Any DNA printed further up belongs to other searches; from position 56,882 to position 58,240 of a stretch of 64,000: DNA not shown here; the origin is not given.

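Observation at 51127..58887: Two GS-like ligases plus a class I amidotransferase wired to a NicX/NicD-like ring-cleavage pair: candidate undescribed gamma-glutamyl-dependent N-aromatic catabolic system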

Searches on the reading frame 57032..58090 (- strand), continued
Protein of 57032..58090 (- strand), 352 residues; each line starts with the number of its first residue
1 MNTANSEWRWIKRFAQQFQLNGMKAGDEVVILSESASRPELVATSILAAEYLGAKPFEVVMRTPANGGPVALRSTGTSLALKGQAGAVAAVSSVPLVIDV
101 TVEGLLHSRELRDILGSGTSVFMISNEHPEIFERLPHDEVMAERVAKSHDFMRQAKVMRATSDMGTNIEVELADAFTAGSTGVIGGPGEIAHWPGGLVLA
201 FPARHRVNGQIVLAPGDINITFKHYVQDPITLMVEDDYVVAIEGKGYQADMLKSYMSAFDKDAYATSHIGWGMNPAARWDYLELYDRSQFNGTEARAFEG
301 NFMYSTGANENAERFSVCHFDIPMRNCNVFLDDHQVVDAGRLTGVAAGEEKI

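Call 15: find_encoding_contigs(protein=P0025, flank=10000, max_places=2)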
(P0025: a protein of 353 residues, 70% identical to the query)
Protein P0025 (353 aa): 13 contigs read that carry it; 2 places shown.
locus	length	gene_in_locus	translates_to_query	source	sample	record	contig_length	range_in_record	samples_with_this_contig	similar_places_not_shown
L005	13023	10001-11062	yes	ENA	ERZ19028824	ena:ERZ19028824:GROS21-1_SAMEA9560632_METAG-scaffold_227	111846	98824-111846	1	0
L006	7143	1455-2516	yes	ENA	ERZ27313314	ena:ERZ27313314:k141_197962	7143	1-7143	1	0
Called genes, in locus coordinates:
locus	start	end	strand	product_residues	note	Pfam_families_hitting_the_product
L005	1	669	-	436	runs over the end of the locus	PF00089:Trypsin, PF00041:fn3 (faint)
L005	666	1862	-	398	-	PF00483:NTP_transferase, PF12804:NTP_transf_3 (weak), PF24894:Hexapep_GlmU, PF25247:LbH_GLGC (faint), PF25084:LbH_EIF2B, PF25087:GMPPB_C (weak)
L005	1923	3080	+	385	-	PF13439:Glyco_transf_4, PF13579:Glyco_trans_4_4, PF20706:GT4-conflict, PF00534:Glycos_transf_1, PF13692:Glyco_trans_1_4, PF13524:Glyco_trans_1_2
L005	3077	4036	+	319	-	PF00892:EamA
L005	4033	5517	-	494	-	PF00171:Aldedh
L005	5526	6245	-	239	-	PF00117:GATase, PF07722:Peptidase_C26 (faint)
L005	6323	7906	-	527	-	PF00501:AMP-binding, PF13193:AMP-binding_C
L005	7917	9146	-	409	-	PF02771:Acyl-CoA_dh_N, PF02770:Acyl-CoA_dh_M, PF00441:Acyl-CoA_dh_1, PF08028:Acyl-CoA_dh_2 (weak)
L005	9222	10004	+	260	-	PF12146:Hydrolase_4, PF00561:Abhydrolase_1, PF00975:Thioesterase (weak), PF12697:Abhydrolase_6, PF00561:Abhydrolase_1 (weak)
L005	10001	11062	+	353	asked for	PF26233:NicX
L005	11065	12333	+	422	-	PF00120:Gln-synt_C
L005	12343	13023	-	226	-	?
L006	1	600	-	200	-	?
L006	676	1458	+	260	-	PF12146:Hydrolase_4, PF00561:Abhydrolase_1, PF00975:Thioesterase (weak), PF12697:Abhydrolase_6, PF00561:Abhydrolase_1 (weak)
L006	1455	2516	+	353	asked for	PF26233:NicX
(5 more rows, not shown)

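Call 16: find_encoding_contigs(protein=P0072, flank=10000, max_places=2)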
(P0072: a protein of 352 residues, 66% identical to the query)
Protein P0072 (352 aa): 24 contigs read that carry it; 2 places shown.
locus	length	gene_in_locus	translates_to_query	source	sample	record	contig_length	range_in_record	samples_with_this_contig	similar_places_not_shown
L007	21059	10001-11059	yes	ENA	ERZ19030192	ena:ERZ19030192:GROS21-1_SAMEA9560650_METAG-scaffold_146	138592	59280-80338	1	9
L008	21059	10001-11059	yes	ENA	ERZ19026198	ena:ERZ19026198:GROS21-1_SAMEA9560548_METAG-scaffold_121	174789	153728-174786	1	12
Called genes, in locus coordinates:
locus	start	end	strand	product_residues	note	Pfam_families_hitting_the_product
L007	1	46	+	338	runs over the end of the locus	PF01656:CbiA, PF02374:ArsA_ATPase, PF10609:ParA (faint), PF13614:AAA_31 (weak)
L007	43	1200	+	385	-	PF00448:SRP54 (weak), PF02374:ArsA_ATPase, PF10609:ParA (weak), PF13614:AAA_31, PF00142:Fer4_NifH (faint), PF01656:CbiA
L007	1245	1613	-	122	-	PF02467:Whib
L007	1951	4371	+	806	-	PF00912:Transgly, PF00905:Transpeptidase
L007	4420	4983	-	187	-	PF09424:YqeY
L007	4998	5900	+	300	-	PF00149:Metallophos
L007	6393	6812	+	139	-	PF03995:Inhibitor_I36 (faint)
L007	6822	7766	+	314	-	-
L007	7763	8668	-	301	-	PF05235:CHAD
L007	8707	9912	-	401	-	PF02771:Acyl-CoA_dh_N, PF02770:Acyl-CoA_dh_M, PF00441:Acyl-CoA_dh_1, PF08028:Acyl-CoA_dh_2 (weak)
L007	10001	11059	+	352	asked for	PF26233:NicX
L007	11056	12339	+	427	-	PF00120:Gln-synt_C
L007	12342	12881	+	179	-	PF01613:Flavin_Reduct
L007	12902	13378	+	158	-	-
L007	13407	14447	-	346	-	PF01118:Semialdhyde_dh, PF02774:Semialdhyde_dhC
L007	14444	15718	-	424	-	PF00696:AA_kinase, PF01842:ACT, PF22468:ACT_9, PF13840:ACT_7, PF01842:ACT (weak), PF22468:ACT_9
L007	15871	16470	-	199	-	PF00633:HHH (weak), PF21176:RecR_HhH, PF01751:Toprim, PF13662:Toprim_4, PF21175:RecR_C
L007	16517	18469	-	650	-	PF05496:RuvB_N (faint), PF13177:DNA_pol3_delta2, PF00004:AAA, PF13401:AAA_22 (weak), PF22608:DNAX_ATPase_lid, PF12169:DNA_pol3_gamma3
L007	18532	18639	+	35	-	-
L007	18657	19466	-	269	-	PF00892:EamA, PF16913:PUNUT (faint)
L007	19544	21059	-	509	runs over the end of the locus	PF02720:DUF222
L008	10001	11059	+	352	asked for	PF26233:NicX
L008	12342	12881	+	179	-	PF01613:Flavin_Reduct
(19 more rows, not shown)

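Call 17: find_encoding_contigs(protein=P0118, flank=10000, max_places=2)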
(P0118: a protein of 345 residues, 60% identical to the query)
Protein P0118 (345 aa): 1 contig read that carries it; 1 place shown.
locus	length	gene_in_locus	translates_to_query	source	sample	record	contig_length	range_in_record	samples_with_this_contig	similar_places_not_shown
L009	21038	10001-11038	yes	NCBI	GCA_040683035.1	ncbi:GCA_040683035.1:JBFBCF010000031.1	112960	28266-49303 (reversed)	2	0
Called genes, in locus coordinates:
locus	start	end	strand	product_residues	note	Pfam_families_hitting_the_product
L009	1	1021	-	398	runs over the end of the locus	PF12323:HTH_OrfB_IS605, PF01385:OrfB_IS605, PF07282:Cas12f1-like_TNB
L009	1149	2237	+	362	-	PF02608:Bmp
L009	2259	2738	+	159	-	PF00383:dCMP_cyt_deam_1, PF14437:MafB19-deam, PF14439:Bd3614-deam (weak)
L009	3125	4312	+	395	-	PF07690:MFS_1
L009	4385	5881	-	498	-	PF13556:HTH_30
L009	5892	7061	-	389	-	PF00266:Aminotran_5, PF22580:KYNU_C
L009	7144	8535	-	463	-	PF13520:AA_permease_2, PF00324:AA_permease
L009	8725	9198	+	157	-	PF01613:Flavin_Reduct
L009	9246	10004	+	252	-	PF00561:Abhydrolase_1, PF12146:Hydrolase_4 (weak), PF12697:Abhydrolase_6, PF08386:Abhydrolase_4 (weak)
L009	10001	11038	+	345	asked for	PF26233:NicX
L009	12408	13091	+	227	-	PF00440:TetR_N, PF02909:TetR_C_1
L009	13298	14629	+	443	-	PF01979:Amidohydro_1, PF07969:Amidohydro_3 (weak)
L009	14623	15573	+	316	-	PF19300:BPD_transp_1_N (weak), PF00528:BPD_transp_1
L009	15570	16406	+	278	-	PF00528:BPD_transp_1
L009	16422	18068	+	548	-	PF00496:SBP_bac_5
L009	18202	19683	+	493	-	PF00282:Pyridoxal_deC, PF01212:Beta_elim_lyase, PF00266:Aminotran_5 (weak)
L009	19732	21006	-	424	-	PF00083:Sugar_tr, PF07690:MFS_1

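Call 19: find_related_loci(query=window:57032-58087:-, collection=genome_contigs, flank=10000)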
Query window:57032-58087:- (351 aa) in genome_contigs; peptide patterns used: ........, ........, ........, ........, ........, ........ (x = any residue, [..] = any of these).
162 stretches matched a pattern; 43 encode a relative of the query (tblastn E <= 1e-3); 43 distinct loci.
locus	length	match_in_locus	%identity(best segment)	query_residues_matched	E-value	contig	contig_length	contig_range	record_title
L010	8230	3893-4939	97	1-349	0e+0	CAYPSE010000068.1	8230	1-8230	MAG TPA_asm: uncultured Rubrivirga sp. isolate binchicken_co176_57 genome assembly, contig: NODE_7147_length_8230_cov_7.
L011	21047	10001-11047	98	1-349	0e+0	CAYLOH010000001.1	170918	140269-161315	MAG TPA_asm: uncultured Rubrivirga sp. isolate SRP318679_co1_230 genome assembly, contig: NODE_65_length_170918_cov_38.0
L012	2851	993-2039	96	1-349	0e+0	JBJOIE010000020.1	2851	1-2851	MAG: Actinomycetota bacterium isolate sharkriverslough_2019_sw_WHONDRS-S19S_0042_B_bin.92 scaffold_1381376, whole genome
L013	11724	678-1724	95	1-349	0e+0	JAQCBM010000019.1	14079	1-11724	MAG: Actinomycetota bacterium isolate casp15-mb.155 NODE_5130_length_14079_cov_0.057153, whole genome shotgun sequence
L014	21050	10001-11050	94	1-350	0e+0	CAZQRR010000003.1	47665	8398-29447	MAG TPA_asm: uncultured Rubrivirga sp. isolate SRP319275_co3_147 genome assembly, contig: NODE_936_length_47665_cov_10.2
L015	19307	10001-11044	92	2-349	0e+0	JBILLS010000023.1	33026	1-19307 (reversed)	MAG: Candidatus Nanopelagicales bacterium isolate ME2017-08-08_3300044911_group7_bin100 Rohwer_bin365_scaffold_1074_c1,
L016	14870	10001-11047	91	1-349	0e+0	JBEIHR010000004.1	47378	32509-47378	MAG: Rubricoccaceae bacterium isolate Sample-102-S76-bin-36 Sample_102_S76-bin_36-k141_2561177, whole genome shotgun seq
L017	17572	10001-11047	91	1-349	0e+0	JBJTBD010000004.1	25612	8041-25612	MAG: Actinomycetota bacterium isolate samp_4332_metadecoder_893 samp_4332_56679, whole genome shotgun sequence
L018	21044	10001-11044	91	2-349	0e+0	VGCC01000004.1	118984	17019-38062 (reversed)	MAG: Actinomycetota bacterium isolate K_Offshore_80m_m2_226 K_Offshore_80m_m2_226_Ga0194132_10000204, whole genome shotg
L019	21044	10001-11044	90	2-349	0e+0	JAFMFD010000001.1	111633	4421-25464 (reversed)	MAG: Actinomycetota bacterium isolate CPBay_Sum0_6L08_73 NODE_20_length_111633_cov_7.942426, whole genome shotgun sequen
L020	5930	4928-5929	91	1-334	0e+0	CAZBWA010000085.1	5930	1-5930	MAG TPA_asm: uncultured Bifidobacteriaceae bacterium isolate SRP278252_co3_58 genome assembly, contig: NODE_28747_length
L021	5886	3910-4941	81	5-348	0e+0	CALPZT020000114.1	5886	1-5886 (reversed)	MAG: Bifidobacterium breve isolate HRSG-H1-bin-101 genome assembly, contig: HRSG-H1-C14035, whole genome shotgun sequenc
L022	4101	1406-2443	81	3-348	0e+0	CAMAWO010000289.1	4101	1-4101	MAG: Bifidobacterium breve isolate MaH-09apr19-236 genome assembly, contig: MaH-09apr19-C51114, whole genome shotgun seq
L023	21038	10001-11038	81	3-348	0e+0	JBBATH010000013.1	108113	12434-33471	MAG: Candidatus Nanopelagicales bacterium isolate EUL_266 ctg13-EUL_266, whole genome shotgun sequence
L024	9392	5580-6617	81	3-348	0e+0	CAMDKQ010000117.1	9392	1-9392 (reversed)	MAG: Bifidobacterium breve isolate MsH-01oct19-70 genome assembly, contig: MsH-01oct19-C16193, whole genome shotgun sequ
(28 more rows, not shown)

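Call 33: search_protein_representatives(protein=window:57032-58087:-)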
Query: 351 residues. Proteins with E-value up to 0.001 (for the whole library): 1214; up to 1e-10: 586; up to 1e-30: 131. The best 150 are listed.
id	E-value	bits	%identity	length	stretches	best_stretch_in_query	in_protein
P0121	5.5e-97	341.4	53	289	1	60-341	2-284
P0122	1.7e-96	339.9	47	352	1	6-342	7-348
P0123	5.9e-90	318.3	68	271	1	97-298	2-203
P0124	4.8e-76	272.6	54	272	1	49-294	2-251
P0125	6.5e-74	265.6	53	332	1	85-317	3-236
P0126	1.2e-71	258.1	39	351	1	11-341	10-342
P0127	6.8e-68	245.8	40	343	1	14-342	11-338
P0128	2.0e-65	237.7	46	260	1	95-342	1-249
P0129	3.5e-65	236.9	61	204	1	170-339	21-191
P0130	1.2e-64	235.2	40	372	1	21-340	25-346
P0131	5.4e-64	233.0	39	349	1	7-341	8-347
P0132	8.7e-63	229.0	54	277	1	151-341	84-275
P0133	3.4e-62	227.1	37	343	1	5-341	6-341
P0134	5.9e-62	226.3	38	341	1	11-341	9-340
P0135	8.9e-62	225.7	36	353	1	6-341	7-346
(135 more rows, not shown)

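Call 36: find_encoding_contigs(protein=P0104, flank=10000, max_places=1)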
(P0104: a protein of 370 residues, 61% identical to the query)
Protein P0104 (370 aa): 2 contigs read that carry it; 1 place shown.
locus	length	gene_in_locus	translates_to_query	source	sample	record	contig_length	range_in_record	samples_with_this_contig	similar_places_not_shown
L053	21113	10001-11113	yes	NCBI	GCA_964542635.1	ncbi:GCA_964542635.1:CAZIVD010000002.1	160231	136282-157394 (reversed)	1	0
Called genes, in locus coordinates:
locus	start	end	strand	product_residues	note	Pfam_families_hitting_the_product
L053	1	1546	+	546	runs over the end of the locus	PF00501:AMP-binding, PF13193:AMP-binding_C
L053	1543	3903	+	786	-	PF01494:FAD_binding_3, PF00724:Oxidored_FMN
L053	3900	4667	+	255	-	PF00106:adh_short, PF08659:KR, PF13460:NAD_binding_10, PF13561:adh_short_C2, PF23441:SDR (weak)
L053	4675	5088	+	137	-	PF01042:Ribonuc_L-PSP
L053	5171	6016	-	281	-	PF00378:ECH_1, PF16113:ECH_2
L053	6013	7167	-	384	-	PF02771:Acyl-CoA_dh_N, PF02770:Acyl-CoA_dh_M, PF00441:Acyl-CoA_dh_1, PF08028:Acyl-CoA_dh_2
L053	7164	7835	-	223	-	PF00440:TetR_N, PF02909:TetR_C_1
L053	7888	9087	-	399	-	PF02771:Acyl-CoA_dh_N, PF02770:Acyl-CoA_dh_M (weak), PF00441:Acyl-CoA_dh_1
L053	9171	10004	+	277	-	PF00561:Abhydrolase_1, PF12146:Hydrolase_4, PF12697:Abhydrolase_6, PF08386:Abhydrolase_4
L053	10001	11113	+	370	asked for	PF26233:NicX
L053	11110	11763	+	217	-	PF01613:Flavin_Reduct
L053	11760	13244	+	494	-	PF00324:AA_permease, PF13520:AA_permease_2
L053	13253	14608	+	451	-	PF00120:Gln-synt_C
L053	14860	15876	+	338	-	PF03631:Virul_fac_BrkB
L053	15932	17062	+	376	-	PF01341:Glyco_hydro_6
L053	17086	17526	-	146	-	PF02566:OsmC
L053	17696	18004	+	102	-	-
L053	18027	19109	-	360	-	PF00753:Lactamase_B (weak)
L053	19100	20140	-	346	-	PF27295:Y4kD_C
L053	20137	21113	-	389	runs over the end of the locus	PF00656:Peptidase_C14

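Call 37: find_encoding_contigs(protein=P0117, flank=10000, max_places=1)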
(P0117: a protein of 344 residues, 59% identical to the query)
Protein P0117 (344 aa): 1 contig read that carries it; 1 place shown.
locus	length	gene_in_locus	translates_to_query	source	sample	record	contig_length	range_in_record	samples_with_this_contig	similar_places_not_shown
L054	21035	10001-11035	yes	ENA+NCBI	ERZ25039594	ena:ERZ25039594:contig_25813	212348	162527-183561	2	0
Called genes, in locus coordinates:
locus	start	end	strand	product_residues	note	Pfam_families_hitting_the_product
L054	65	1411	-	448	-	PF07690:MFS_1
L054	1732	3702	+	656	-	PF00561:Abhydrolase_1, PF12146:Hydrolase_4 (weak), PF12697:Abhydrolase_6, PF00067:p450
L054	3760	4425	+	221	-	-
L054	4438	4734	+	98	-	-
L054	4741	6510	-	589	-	PF07690:MFS_1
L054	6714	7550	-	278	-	PF00795:CN_hydrolase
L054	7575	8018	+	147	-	PF20341:DUF6636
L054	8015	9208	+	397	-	PF02771:Acyl-CoA_dh_N, PF02770:Acyl-CoA_dh_M, PF00441:Acyl-CoA_dh_1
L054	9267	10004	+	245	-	PF00561:Abhydrolase_1, PF12697:Abhydrolase_6, PF12146:Hydrolase_4, PF00756:Esterase (weak), PF00561:Abhydrolase_1 (weak)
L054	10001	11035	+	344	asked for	PF26233:NicX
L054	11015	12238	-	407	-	PF09594:GT87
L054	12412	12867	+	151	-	PF00376:MerR, PF13411:MerR_1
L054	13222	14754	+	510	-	PF07690:MFS_1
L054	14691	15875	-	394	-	PF13298:LigD_N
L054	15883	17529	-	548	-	PF02735:Ku, PF14378:PAP2_3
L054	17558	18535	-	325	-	PF03631:Virul_fac_BrkB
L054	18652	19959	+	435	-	PF00144:Beta-lactamase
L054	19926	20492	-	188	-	PF13302:Acetyltransf_3, PF00583:Acetyltransf_1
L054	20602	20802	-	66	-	PF01263:Aldose_epim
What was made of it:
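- One locus, L054, has the monooxygenase, hydrolase and NicX-like genes but no GS-like gene within 10 kb (call 37).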
